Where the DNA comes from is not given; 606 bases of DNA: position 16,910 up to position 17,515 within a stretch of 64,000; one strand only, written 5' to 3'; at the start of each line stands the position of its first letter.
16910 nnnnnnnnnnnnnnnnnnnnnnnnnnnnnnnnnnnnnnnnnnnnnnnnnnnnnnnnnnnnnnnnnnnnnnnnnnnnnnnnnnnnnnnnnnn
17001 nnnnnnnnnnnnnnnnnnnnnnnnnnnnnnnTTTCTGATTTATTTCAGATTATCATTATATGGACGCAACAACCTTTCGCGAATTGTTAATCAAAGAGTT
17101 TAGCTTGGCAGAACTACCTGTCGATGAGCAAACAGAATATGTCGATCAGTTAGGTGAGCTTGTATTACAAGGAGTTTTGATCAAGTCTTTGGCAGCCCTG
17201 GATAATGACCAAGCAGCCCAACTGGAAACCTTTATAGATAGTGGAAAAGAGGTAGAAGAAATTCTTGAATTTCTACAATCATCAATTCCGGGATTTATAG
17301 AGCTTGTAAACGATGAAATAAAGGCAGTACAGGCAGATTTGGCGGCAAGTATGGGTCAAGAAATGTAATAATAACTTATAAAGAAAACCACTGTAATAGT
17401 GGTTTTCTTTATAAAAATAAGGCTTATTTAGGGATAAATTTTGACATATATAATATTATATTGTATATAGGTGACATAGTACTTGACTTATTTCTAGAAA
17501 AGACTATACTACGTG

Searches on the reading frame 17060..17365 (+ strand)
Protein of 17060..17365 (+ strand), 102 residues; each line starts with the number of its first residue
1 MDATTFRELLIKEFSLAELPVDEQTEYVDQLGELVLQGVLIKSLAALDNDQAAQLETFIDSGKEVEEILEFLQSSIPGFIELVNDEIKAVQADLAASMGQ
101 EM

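Call 20: find_homologous_proteins(query=window:17060-17365:+, max_evalue=0.00001)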
Query window:17060-17365:+ (102 aa): 7 proteins with E <= 0.00001 among 22 candidates.
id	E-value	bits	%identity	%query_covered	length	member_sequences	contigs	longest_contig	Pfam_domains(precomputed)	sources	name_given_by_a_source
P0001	3.0e-54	199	100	100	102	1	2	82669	PF18908.7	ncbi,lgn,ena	-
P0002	3.8e-47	176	85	99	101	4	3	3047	PF18908.7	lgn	-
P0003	8.3e-42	159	75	100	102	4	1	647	-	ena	-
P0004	1.1e-39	152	77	99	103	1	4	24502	PF18908.7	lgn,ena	-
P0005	1.1e-37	146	72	99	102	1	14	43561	-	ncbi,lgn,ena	-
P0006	1.5e-35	139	73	97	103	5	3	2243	-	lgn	-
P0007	1.3e-31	127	67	97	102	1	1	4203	PF18908.7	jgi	jgi:hypothetical protein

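Call 21: find_encoding_contigs(protein=P0004, flank=3000, max_places=4)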
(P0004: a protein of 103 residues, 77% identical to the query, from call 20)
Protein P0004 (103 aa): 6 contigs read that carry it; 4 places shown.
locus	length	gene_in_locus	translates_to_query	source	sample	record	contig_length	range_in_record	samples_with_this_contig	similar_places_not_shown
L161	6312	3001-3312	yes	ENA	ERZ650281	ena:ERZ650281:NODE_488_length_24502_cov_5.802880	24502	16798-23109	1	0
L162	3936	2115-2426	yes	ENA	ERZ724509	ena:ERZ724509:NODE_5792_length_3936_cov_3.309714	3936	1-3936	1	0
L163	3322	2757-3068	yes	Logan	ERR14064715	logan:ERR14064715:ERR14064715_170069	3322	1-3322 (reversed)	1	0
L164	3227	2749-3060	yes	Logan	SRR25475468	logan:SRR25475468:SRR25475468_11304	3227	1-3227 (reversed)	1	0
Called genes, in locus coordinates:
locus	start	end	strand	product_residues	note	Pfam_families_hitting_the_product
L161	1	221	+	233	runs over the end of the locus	PF01209:Ubie_methyltran, PF00891:Methyltransf_2 (weak), PF05891:Methyltransf_PK (weak), PF13847:Methyltransf_31, PF08241:Methyltransf_11, PF08242:Methyltransf_12, PF13649:Methyltransf_25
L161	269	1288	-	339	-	PF02899:Phage_int_SAM_1, PF13495:Phage_int_SAM_4 (faint), PF00589:Phage_integrase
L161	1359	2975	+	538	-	-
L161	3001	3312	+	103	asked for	PF18908:DUF5663 (faint)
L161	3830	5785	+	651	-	PF00580:UvrD-helicase, PF13604:AAA_30 (faint), PF13245:AAA_19, PF13361:UvrD_C, PF13538:UvrD_C_2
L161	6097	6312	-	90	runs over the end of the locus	PF00216:Bac_DNA_binding, PF18291:HU-HIG (weak)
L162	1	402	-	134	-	?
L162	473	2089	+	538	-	-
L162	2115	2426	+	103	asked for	PF18908:DUF5663 (faint)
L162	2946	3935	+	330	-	?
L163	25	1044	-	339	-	PF02899:Phage_int_SAM_1, PF13495:Phage_int_SAM_4 (faint), PF00589:Phage_integrase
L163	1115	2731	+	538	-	-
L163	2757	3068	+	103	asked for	PF18908:DUF5663 (faint)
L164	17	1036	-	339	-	PF02899:Phage_int_SAM_1, PF13495:Phage_int_SAM_4 (faint), PF00589:Phage_integrase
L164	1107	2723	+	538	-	-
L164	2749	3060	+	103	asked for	PF18908:DUF5663 (faint)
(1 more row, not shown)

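Call 22: find_encoding_contigs(protein=P0005, flank=3000, max_places=6)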
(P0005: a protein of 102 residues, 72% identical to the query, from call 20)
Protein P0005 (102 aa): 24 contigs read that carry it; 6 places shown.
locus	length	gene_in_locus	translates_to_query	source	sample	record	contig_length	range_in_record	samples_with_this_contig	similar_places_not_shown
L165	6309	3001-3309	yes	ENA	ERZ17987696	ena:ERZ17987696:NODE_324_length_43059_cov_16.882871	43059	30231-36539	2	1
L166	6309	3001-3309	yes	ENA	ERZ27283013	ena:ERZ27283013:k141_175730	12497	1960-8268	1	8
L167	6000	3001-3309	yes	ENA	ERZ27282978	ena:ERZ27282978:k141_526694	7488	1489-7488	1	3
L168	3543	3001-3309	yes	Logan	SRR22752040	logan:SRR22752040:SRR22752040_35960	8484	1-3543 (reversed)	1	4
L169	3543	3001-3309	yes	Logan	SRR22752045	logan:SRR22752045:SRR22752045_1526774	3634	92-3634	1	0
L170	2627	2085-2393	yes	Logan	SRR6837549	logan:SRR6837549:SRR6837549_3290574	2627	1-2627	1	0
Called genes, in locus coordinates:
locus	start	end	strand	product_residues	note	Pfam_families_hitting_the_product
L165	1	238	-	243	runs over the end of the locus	PF01471:PG_binding_1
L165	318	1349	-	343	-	PF02899:Phage_int_SAM_1, PF13495:Phage_int_SAM_4 (faint), PF00589:Phage_integrase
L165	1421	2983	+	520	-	-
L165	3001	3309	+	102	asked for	-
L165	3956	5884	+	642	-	PF00580:UvrD-helicase, PF13086:AAA_11 (weak), PF13245:AAA_19, PF13604:AAA_30 (faint), PF13361:UvrD_C, PF13538:UvrD_C_2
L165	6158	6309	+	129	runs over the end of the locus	PF02452:PemK_toxin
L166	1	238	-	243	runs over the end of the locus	PF01471:PG_binding_1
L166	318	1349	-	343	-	PF02899:Phage_int_SAM_1, PF13495:Phage_int_SAM_4 (faint), PF00589:Phage_integrase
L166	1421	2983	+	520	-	-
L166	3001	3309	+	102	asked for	-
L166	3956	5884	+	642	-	PF00580:UvrD-helicase, PF13086:AAA_11 (weak), PF13245:AAA_19, PF13604:AAA_30 (faint), PF13087:AAA_12 (faint), PF13361:UvrD_C, PF13538:UvrD_C_2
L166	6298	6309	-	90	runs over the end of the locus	PF00216:Bac_DNA_binding, PF18291:HU-HIG (weak)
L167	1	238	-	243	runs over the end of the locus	PF01471:PG_binding_1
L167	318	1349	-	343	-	PF02899:Phage_int_SAM_1, PF13495:Phage_int_SAM_4 (faint), PF00589:Phage_integrase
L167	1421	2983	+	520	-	-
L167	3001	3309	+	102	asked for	-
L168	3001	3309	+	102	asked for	-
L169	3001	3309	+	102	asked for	-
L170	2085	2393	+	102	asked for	-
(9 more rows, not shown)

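Call 23: find_encoding_contigs(protein=P0007, flank=3000, max_places=3)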
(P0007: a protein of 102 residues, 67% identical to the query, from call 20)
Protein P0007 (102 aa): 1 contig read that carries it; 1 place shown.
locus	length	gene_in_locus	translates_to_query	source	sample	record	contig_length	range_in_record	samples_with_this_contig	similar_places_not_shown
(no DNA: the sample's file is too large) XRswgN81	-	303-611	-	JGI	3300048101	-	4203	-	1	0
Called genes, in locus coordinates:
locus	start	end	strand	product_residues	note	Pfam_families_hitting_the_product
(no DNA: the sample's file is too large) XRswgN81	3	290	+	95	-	?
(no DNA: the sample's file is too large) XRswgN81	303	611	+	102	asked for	PF18908:DUF5663 (weak)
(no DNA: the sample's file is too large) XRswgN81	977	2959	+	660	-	PF00580:UvrD-helicase, PF13245:AAA_19, PF13604:AAA_30 (faint), PF01443:Viral_helicase1 (faint), PF13087:AAA_12 (faint), PF13361:UvrD_C, PF13538:UvrD_C_2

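Call 24: find_encoding_contigs(protein=P0006, flank=3000, max_places=3)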
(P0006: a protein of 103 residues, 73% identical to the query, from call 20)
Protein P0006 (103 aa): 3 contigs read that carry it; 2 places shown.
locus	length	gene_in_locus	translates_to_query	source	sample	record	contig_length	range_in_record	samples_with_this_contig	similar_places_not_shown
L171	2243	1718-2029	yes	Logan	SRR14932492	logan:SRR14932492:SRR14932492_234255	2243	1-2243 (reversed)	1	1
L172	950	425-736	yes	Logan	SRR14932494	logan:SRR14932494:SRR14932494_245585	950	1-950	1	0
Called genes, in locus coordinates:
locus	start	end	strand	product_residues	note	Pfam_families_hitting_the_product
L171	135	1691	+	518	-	-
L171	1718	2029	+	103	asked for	-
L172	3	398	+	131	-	?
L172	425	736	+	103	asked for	-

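Call 62: search_protein_families(library=pfam, proteins=[window:17060-17365:+], max_evalue=0.01)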
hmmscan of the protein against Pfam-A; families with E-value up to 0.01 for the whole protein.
window:17060-17365:+ (102 aa): 1 family
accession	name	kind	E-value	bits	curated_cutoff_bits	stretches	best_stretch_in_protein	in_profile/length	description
PF18908.5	DUF5663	-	0.0051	17.8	23.7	1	45-92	36-82/84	Protein of unknown function (DUF5663)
